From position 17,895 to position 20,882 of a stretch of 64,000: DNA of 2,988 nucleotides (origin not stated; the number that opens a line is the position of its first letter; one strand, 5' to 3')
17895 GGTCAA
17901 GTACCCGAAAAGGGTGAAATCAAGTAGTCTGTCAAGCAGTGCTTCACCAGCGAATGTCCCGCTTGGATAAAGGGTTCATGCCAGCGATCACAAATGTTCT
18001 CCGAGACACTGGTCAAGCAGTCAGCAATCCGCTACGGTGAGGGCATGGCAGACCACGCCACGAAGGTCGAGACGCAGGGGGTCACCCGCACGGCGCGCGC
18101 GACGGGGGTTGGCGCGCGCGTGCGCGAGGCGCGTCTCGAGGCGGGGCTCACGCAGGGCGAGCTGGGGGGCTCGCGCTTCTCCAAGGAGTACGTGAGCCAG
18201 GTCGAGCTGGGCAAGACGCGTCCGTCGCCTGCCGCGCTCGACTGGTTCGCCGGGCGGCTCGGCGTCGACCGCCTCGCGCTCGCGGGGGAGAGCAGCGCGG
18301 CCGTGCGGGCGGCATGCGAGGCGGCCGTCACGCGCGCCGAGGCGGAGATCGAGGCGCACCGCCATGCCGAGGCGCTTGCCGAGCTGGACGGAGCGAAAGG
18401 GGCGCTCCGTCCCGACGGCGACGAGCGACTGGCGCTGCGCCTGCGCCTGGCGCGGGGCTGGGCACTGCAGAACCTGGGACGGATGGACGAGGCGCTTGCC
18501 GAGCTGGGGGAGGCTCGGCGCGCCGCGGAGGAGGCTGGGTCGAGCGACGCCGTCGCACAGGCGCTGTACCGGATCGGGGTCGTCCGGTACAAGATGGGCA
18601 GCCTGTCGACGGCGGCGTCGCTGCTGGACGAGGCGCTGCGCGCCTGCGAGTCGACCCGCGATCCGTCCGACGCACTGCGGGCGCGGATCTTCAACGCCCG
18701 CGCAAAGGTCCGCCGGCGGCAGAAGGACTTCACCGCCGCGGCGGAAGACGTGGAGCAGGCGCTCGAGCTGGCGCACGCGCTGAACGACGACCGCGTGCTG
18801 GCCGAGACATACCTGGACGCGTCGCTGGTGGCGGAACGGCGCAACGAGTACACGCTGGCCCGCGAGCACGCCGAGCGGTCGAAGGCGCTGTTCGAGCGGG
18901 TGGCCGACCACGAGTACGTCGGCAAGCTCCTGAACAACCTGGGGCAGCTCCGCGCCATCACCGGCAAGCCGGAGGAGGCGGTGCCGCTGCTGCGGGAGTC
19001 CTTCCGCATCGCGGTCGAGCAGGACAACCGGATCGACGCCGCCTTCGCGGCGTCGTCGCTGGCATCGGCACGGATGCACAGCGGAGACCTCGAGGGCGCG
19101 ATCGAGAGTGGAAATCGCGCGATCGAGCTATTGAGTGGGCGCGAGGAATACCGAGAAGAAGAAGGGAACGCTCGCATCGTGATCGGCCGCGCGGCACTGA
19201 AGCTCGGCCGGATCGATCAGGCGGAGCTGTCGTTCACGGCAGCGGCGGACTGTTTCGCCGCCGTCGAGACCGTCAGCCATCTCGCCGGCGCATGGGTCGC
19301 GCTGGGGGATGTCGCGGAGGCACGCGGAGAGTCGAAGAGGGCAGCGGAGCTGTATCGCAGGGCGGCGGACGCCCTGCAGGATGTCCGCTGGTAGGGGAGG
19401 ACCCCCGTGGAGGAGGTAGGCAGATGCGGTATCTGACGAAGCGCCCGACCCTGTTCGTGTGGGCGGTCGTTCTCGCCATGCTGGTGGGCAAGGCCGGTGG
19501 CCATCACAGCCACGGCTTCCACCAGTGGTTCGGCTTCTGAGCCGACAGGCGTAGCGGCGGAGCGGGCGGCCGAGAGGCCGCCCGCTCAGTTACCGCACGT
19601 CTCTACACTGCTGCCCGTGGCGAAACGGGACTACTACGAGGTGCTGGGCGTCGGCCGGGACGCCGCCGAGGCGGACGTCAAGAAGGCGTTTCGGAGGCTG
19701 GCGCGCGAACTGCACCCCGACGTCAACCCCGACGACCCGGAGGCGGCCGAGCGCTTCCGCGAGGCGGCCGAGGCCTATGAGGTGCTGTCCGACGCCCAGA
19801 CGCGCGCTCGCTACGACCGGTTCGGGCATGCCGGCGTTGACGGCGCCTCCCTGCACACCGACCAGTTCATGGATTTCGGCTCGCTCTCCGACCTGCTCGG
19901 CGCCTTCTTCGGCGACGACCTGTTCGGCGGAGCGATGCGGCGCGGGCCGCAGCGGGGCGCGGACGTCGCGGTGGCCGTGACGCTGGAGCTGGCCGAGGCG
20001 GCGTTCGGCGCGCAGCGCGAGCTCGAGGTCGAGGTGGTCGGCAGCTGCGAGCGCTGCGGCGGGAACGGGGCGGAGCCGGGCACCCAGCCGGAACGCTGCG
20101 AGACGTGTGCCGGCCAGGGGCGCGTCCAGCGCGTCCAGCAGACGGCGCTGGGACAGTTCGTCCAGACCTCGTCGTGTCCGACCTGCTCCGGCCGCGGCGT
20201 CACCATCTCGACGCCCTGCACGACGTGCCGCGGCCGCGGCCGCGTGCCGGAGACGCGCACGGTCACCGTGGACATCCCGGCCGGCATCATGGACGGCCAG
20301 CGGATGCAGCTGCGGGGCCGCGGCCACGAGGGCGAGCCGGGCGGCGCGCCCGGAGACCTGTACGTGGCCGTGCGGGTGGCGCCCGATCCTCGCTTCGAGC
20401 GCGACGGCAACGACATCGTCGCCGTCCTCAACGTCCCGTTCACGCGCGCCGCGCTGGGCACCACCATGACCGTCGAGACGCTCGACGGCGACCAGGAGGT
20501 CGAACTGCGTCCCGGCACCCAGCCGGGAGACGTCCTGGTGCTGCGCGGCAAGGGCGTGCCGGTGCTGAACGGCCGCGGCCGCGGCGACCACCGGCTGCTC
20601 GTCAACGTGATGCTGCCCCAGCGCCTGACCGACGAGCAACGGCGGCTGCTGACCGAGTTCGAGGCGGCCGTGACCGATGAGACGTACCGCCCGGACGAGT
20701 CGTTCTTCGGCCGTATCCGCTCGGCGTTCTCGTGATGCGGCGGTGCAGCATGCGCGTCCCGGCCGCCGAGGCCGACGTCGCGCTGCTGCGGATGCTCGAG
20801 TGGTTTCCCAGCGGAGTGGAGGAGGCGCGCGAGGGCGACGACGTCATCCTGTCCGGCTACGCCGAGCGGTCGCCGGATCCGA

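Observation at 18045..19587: HTH+TPR receptor followed by a 38-codon signal-peptide-like ORF: an RRNPP-style peptide-signalling cassette in an actinobacterium-like genome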

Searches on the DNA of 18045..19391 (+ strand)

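Call 39: search_rna_families(sources=[L053, L057, L041, L037, L063, L001, L017], threshold=gathering)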
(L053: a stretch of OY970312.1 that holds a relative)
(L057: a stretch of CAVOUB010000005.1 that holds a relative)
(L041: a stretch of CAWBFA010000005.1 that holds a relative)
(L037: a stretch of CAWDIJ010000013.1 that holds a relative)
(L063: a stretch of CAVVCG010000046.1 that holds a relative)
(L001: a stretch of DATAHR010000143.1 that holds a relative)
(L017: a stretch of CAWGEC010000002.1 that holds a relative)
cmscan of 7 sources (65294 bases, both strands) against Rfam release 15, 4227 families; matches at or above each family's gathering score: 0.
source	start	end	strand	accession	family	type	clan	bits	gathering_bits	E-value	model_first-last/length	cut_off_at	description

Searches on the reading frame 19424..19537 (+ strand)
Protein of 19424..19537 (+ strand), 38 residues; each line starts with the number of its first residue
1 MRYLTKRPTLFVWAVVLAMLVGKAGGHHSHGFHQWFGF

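Call 5: search_protein_families(library=pfam, proteins=[window:19424-19537:+], max_evalue=0.1)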
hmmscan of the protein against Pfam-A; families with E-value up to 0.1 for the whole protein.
window:19424-19537:+ (38 aa): 0 families

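Call 6: search_protein_families(library=ncbifam, proteins=[window:19424-19537:+], max_evalue=0.1)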
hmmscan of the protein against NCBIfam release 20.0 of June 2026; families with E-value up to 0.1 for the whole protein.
window:19424-19537:+ (38 aa): 0 families

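Call 44: list_cluster_members(proteins=[window:19424-19537:+, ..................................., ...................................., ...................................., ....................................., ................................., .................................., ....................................])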
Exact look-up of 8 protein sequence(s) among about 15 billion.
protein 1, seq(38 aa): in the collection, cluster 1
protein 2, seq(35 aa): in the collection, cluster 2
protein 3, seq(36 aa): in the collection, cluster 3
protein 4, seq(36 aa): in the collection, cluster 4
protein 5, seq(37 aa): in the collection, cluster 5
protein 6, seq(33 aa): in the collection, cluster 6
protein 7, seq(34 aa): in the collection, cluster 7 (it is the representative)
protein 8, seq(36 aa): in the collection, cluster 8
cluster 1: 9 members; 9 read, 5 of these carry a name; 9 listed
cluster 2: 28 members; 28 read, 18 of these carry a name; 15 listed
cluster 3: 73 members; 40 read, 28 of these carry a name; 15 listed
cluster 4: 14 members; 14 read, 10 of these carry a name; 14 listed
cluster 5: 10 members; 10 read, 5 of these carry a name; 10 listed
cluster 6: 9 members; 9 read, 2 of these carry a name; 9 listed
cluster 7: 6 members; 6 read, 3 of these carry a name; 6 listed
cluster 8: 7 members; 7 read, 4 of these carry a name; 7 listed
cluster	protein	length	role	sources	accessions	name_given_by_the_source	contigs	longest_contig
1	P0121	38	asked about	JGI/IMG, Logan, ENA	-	hypothetical protein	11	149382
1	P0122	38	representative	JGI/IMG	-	hypothetical protein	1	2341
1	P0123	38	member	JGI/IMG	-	hypothetical protein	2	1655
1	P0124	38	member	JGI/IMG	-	hypothetical protein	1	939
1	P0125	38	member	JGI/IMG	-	hypothetical protein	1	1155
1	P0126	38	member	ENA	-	-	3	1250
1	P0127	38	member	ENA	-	-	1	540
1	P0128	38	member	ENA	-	-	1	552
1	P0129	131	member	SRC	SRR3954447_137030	-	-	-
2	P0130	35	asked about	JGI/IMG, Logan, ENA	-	hypothetical protein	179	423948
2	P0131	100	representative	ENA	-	-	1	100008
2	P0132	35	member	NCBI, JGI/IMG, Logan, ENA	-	hypothetical protein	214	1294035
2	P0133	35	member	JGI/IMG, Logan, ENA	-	hypothetical protein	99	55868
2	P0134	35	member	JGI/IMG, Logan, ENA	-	hypothetical protein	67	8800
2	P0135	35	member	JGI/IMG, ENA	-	hypothetical protein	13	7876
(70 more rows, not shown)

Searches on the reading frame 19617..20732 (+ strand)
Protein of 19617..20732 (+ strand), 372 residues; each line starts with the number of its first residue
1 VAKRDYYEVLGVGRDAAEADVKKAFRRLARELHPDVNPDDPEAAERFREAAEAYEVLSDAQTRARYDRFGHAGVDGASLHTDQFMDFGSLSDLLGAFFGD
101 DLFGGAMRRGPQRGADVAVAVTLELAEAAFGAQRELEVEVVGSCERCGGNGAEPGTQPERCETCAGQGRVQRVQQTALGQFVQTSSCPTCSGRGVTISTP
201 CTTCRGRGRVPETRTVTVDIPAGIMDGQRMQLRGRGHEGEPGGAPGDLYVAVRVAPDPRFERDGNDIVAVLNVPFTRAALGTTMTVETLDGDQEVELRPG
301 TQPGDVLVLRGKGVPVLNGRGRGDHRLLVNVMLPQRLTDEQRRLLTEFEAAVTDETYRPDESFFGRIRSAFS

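Call 5: search_protein_families(library=pfam, proteins=[window:19617-20732:+], max_evalue=0.1)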
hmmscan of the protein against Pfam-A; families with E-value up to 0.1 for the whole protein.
window:19617-20732:+ (372 aa): 6 families
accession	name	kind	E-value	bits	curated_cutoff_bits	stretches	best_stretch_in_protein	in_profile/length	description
PF01556.23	DnaJ_C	-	2.4e-44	151.5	26.6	1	119-334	3-152/152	DnaJ C terminal domain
PF00226.36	DnaJ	-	5.1e-25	87.8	27.8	1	5-67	1-63/63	DnaJ domain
PF00684.25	DnaJ_CXXCXGXG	-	2.4e-16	60.2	32.7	1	144-208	1-65/65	DnaJ central domain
PF15777.11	Anti-TRAP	-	0.028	14.9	32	0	160-196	12-42/59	Tryptophan RNA-binding attenuator protein inhibitory protein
PF09438.16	DUF2017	-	0.033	14.8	25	1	29-53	64-88/179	Domain of unknown function (DUF2017)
PF25436.1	BSD2_CRD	-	0.1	13.3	27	0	144-208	5-58/69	BSD2 cysteine rich domain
